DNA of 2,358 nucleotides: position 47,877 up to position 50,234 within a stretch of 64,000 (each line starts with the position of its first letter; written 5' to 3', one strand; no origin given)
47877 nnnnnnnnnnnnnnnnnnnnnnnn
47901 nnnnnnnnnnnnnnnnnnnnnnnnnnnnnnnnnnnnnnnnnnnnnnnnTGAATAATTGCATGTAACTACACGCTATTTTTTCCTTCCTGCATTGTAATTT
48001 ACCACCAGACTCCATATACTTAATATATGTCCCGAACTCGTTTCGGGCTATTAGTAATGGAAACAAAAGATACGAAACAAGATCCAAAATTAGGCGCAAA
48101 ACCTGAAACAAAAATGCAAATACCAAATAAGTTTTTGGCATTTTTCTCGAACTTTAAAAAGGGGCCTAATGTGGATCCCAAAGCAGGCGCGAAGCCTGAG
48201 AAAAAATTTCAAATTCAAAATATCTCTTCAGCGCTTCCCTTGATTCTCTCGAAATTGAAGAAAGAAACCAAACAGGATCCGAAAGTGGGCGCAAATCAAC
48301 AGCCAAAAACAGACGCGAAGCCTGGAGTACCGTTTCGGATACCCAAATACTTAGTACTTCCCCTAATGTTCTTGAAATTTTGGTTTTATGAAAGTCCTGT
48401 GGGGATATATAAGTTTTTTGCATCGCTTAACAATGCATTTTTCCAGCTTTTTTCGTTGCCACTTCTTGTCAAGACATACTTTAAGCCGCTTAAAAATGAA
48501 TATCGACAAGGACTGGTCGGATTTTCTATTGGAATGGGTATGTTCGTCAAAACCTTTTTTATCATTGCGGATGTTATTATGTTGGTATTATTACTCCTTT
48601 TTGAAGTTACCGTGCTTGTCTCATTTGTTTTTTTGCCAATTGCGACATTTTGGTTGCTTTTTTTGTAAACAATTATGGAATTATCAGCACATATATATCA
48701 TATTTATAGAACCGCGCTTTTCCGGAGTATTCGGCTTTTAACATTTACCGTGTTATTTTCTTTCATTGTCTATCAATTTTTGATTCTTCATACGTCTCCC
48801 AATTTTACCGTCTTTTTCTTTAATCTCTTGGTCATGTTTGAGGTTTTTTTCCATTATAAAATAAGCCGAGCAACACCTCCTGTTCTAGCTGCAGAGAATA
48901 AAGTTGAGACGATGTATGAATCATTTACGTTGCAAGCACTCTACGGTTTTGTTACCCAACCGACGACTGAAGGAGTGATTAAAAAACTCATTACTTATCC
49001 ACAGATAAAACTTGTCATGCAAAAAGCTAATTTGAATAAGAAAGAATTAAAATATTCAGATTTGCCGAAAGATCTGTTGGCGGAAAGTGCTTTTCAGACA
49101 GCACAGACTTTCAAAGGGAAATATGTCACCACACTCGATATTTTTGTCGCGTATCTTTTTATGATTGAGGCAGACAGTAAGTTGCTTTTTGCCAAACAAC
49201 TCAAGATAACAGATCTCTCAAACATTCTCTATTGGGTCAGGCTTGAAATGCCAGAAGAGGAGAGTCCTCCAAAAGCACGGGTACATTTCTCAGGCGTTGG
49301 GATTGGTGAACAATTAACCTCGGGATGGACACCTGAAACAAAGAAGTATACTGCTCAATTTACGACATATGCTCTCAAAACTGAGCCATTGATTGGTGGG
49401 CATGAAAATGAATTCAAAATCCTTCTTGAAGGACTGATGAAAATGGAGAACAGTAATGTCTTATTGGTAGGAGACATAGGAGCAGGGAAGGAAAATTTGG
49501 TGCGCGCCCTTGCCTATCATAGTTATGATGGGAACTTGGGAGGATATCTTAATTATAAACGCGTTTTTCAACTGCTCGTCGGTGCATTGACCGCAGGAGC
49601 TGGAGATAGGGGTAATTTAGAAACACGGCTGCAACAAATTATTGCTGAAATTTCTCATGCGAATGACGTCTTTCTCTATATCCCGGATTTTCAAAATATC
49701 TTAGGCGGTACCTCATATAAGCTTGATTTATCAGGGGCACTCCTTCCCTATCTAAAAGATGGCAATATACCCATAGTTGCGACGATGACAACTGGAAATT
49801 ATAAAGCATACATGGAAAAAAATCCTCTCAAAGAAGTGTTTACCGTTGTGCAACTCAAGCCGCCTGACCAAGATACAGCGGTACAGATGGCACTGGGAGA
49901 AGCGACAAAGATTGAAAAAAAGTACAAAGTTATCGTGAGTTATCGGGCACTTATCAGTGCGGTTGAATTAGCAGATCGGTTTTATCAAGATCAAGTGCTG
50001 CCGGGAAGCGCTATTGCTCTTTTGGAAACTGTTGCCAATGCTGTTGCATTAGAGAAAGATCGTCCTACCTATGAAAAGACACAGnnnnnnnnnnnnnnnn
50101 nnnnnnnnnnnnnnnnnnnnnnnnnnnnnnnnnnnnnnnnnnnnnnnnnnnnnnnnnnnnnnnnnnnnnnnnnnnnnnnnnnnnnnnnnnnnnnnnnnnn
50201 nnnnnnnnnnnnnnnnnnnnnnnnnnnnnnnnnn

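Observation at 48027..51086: Membrane-anchored Clp/Hsp100-like ATPase with an inactivated D1 ring, coupled to a repeat-bearing membrane protein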

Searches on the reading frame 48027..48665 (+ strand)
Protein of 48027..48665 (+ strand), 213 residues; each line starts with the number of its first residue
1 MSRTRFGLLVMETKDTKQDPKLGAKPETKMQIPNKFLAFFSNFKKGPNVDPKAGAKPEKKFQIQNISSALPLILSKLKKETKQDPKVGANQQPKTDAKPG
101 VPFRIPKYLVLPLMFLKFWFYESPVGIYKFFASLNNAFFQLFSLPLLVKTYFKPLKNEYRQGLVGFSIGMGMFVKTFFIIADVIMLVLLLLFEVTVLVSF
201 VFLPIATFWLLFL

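Call 6: search_protein_families(library=pfam, proteins=[window:48027-48665:+], max_evalue=0.01)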
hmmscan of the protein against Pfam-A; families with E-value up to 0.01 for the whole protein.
window:48027-48665:+ (213 aa): 0 families

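Call 29: search_protein_families(library=ncbifam, proteins=[window:48027-48665:+], max_evalue=0.01)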
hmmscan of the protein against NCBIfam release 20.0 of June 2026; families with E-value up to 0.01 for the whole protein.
window:48027-48665:+ (213 aa): 0 families
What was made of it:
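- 48027..48668 (+): Partner gene (213 aa here; the family core is ~109 aa): an orphan helical membrane protein. No Pfam or NCBIfam hit (calls 6, 29).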

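Call 30: find_homologous_proteins(query=window:48027-48665:+, max_evalue=0.01)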
Query window:48027-48665:+ (213 aa): 46 proteins with E <= 0.01 among 507 candidates.
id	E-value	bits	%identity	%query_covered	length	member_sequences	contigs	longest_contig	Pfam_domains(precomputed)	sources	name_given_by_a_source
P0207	1.3e-132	458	100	100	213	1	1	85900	-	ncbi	-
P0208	1.2e-47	180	64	64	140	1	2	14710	-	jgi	jgi:hypothetical protein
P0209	2.9e-47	179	68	64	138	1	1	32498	-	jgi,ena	jgi:hypothetical protein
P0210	1.5e-46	177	63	64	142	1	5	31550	-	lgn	-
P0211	2.0e-43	167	65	63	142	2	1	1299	-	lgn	-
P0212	8.3e-43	165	61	64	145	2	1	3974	-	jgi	jgi:hypothetical protein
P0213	4.7e-42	162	61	64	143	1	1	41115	-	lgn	-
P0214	3.7e-41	159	71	50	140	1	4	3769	-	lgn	-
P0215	4.5e-40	156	70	50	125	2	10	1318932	-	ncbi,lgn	-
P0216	2.2e-37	147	71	50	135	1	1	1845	-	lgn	-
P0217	6.6e-36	142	62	54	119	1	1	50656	-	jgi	jgi:hypothetical protein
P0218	2.3e-35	140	62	55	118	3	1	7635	-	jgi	-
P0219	3.9e-35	140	57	58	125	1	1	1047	-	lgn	-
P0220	2.3e-34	137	67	49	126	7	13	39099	-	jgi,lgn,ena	-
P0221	2.5e-34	137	65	50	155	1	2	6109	-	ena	-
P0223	1.2e-32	131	65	48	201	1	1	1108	-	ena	-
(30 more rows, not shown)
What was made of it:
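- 48027..48668 (+): 46 homologue clusters, all unnamed or 'hypothetical' (call 30).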

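Call 57: predict_structure(alignment_id=A6)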
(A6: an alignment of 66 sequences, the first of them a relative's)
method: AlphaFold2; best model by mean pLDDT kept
length: 201 residues; sequences in the alignment: 66
mean_pLDDT: 79.8   pTM: 0.51
mean pLDDT of the five models: 79.8, 78.6, 78.2, 78.0, 77.6
residues with pLDDT >= 90: 82; 70-90: 65; 50-70: 42; < 50: 12
segments of 3 or more residues with pLDDT < 50: 164-171
pLDDT, mean of each block of 10 residues (from residue 1): 92 97 97 95 87 86 95 97 98 92 79 84 70 61 75 64 47 50 64 71 48
secondary structure, 60 per line:
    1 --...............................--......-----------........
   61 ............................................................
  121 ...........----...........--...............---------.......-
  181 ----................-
elements in order: H3-33 H36-41 H53-131 H136-146 H149-163 H173-179 H185-200
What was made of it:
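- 48339..48665 (+): Conserved partner core (aa 105-213): helix FLKFWF…, the conserved loop, then a ~45-aa hydrophobic stretch with K175, D182 and E193. The AF2 model of the natural fusion P0223 has pLDDT 92-98 over this part (call 57).
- Tried and rejected: It gave high confidence but one unbroken helix over residues 53-131, so topology stays unresolved (call 57).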

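Call 61: fold_search(model_id=the predicted structure, library=pdb)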
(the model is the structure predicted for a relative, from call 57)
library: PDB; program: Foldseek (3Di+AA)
matches with E <= 10: 95; with E <= 0.001: 0
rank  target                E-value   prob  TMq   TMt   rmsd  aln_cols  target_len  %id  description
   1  6e8g_AA               8.7e-01  0.20  0.24  0.27  28.1       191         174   12  CryoEM reconstruction of IST1-CHMP1B copolymer filament bound to ssDNA at 2.9 Angstrom resolution (released 2018-08-15)
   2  7emf_V                8.7e-01  0.18  0.20  0.27  17.7       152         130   15  Human Mediator (deletion of MED1-IDR) in a Tail-extended conformation (released 2021-05-05)
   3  6tz9_A                9.2e-01  0.13  0.20  0.23  27.0       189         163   10  CryoEM reconstruction of membrane-bound ESCRT-III filament composed of CHMP1B only (released 2020-04-08)
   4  9b6j_A                9.8e-01  0.12  0.18  0.06  19.3       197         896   13  Cryo-EM structure of the mouse TRPM8 channel in complex with PI(4,5)P2 and Ca2+ (released 2024-08-21)
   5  5c5b_B                1.0e+00  0.11  0.17  0.11  20.3       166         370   14  Crystal Structure of Human APPL BAR-PH Heterodimer (released 2016-06-22)
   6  8qhx                  1.8e+00  0.15  0.24  0.25  29.8       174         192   10  280A Vipp1 H1-6 helical tubes in the presence of EPL (released 2024-09-18)
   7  2q13                  1.8e+00  0.15  0.25  0.16  15.7       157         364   11  Crystal structure of BAR-PH domain of APPL1 (released 2007-08-14)
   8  4h8s_D                1.8e+00  0.14  0.21  0.13  15.7       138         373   10  Crystal structure of human APPL2BARPH domain (released 2012-10-17)
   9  7e8e_B                1.8e+00  0.07  0.16  0.09  18.7       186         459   13  CryoEM structure of human Kv4.2-DPP6S-KChIP1 complex, transmembrane and intracellular region (released 2021-10-13)
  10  8e2i_E                1.9e+00  0.20  0.27  0.30  26.9       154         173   14  Cryo-EM structure of BIRC6/Smac (released 2023-02-15)
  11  7ena_v                2.0e+00  0.15  0.23  0.31  16.4       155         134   15  TFIID-based PIC-Mediator holo-complex in pre-assembled state (pre-hPIC-MED) (released 2021-05-26)
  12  7n6g_3I               2.2e+00  0.12  0.24  0.14  41.6       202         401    9  C1 of central pair (released 2022-05-18)
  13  7n6g_3H               2.3e+00  0.10  0.22  0.16  41.3       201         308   11  C1 of central pair (released 2022-05-18)
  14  6z6f_D                2.5e+00  0.12  0.23  0.11  21.0       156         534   14  HDAC-PC (released 2021-02-17)
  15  5c5b_D                2.5e+00  0.07  0.15  0.10  20.0       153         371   11  Crystal Structure of Human APPL BAR-PH Heterodimer (released 2016-06-22)
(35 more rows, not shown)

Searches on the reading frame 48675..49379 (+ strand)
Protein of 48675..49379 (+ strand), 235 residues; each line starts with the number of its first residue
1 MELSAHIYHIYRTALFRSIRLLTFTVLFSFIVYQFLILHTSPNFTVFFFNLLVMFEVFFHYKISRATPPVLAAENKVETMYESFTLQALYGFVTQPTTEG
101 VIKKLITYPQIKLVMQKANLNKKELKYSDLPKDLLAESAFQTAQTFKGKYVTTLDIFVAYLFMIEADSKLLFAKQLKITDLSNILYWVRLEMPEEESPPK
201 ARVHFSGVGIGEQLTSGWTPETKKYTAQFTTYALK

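Call 24: search_protein_representatives(protein=window:48675-49379:+)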
Query: 235 residues. Proteins with E-value up to 0.001 (for the whole library): 87; up to 1e-10: 60; up to 1e-30: 15. The best 87 are listed.
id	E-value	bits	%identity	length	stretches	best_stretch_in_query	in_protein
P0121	1.6e-99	348.4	69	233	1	3-234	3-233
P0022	3.7e-93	327.6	64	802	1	3-235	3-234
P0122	1.2e-52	195.2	45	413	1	2-233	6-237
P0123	3.3e-51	190.5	44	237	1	1-235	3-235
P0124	1.6e-41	158.8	37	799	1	5-231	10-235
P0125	1.2e-38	149.4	35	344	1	5-234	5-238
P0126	3.6e-38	147.9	38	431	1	2-231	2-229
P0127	8.5e-38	146.6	37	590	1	7-235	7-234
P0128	7.2e-37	143.6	37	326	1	5-231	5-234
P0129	6.9e-36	140.4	36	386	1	16-230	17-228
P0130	1.1e-35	139.7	36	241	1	4-231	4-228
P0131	2.5e-35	138.6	31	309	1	4-233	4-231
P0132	1.1e-34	136.5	37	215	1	5-215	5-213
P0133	2.6e-33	132.0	35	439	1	23-232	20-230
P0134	9.6e-32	126.9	38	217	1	5-213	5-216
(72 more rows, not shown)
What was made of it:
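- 48714..48863 (+): N-terminal membrane hairpin: TM1 at aa 14-37, a 5-6-aa loop, and TM2 at aa 43-63. TM2 contains the near-invariant N50, E56 and F59. Conserved across the 87 clusters found with the N-terminal region (call 24).
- They are conserved in 87 clusters whose alignments start at residues 2-7 (call 24).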

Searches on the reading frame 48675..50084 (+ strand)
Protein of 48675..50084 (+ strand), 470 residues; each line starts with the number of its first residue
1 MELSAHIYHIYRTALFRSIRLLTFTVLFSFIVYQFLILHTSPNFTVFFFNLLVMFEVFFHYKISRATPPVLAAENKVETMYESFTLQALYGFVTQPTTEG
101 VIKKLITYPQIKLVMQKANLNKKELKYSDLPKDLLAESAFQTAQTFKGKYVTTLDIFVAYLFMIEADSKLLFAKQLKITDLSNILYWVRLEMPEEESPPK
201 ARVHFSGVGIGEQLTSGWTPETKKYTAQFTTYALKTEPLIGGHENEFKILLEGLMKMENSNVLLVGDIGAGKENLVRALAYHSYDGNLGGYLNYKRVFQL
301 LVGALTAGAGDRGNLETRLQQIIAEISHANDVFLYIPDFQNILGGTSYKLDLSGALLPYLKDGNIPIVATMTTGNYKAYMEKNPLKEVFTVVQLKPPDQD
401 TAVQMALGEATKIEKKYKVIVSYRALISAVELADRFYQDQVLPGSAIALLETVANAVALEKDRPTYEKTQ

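Call 22: find_related_loci(query=A2, collection=genome_contigs, flank=4000)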
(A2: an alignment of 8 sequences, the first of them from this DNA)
Query A2 (470 aa) in genome_contigs; peptide patterns used: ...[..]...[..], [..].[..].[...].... (x = any residue, [..] = any of these).
146 stretches matched a pattern; 50 encode a relative of the query (tblastn E <= 1e-3); 50 distinct loci.
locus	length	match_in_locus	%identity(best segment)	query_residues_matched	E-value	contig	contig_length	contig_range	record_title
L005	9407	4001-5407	73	1-470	0e+0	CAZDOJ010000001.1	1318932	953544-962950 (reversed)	MAG TPA_asm: uncultured Gammaproteobacteria bacterium isolate SRP292972_co3_93 genome assembly, contig: NODE_1_length_13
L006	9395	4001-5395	72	5-470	0e+0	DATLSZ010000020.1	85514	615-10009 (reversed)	MAG TPA_asm: Candidatus Acidiferrales bacterium isolate SMAG_U13943 k141_581512, whole genome shotgun sequence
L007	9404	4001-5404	72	1-469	0e+0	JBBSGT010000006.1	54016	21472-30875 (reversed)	MAG: Candidatus Levyibacteriota bacterium isolate LS2_sbin.47 LS2_sbin.47_K_242305_L_54016_cov_22.0122, whole genome sho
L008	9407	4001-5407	71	1-470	0e+0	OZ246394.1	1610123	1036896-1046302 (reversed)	MAG: uncultured Gammaproteobacteria bacterium isolate SRP292972_co1_11 genome assembly, chromosome: 1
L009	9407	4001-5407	70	1-470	0e+0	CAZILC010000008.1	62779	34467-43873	MAG TPA_asm: uncultured Gammaproteobacteria bacterium isolate SRP200132_co1_59 genome assembly, contig: NODE_675_length_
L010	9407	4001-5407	69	1-470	0e+0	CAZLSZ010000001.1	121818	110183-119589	MAG TPA_asm: uncultured Gammaproteobacteria bacterium isolate SRP170004_co1_21 genome assembly, contig: NODE_152_length_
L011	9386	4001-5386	69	8-470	0e+0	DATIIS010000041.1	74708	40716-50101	MAG TPA_asm: Candidatus Saccharimonadales bacterium isolate SMAG_U15671 k141_111530, whole genome shotgun sequence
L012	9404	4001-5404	70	1-469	0e+0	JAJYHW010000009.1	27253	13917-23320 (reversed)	MAG: bacterium isolate DBS1-3.bin97 NODE_2925_length_27253_cov_1.44949, whole genome shotgun sequence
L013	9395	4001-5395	66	5-470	0e+0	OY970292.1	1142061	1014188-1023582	MAG: Candidatus Levybacteria bacterium isolate MFD01916.bin.c.8 genome assembly, chromosome: 1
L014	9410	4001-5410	64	7-470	0e+0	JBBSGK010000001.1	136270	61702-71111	MAG: Candidatus Levyibacteriota bacterium isolate LS2_sbin.37 LS2_sbin.37_K_1061297_L_136270_cov_12.0000, whole genome s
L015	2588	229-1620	64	6-470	0e+0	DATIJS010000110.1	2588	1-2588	MAG TPA_asm: Candidatus Saccharimonadales bacterium isolate SMAG_U15697 k141_445282, whole genome shotgun sequence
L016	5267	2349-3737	60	7-470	0e+0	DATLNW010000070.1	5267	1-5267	MAG TPA_asm: Lysobacterales bacterium isolate SMAG_U13810 k141_1001694, whole genome shotgun sequence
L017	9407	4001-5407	59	1-470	0e+0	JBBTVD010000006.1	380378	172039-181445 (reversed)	MAG: Patescibacteria group bacterium isolate H14-bin010_1 H14_bin010_1_000000000006, whole genome shotgun sequence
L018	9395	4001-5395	60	5-470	0e+0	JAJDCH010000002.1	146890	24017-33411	MAG: Candidatus Levyibacteriota bacterium isolate OFTM270 OFTM270_1, whole genome shotgun sequence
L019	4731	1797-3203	59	1-470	0e+0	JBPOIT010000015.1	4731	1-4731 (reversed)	MAG: Candidatus Levyibacteriota bacterium isolate MAG_784 c_000000578655, whole genome shotgun sequence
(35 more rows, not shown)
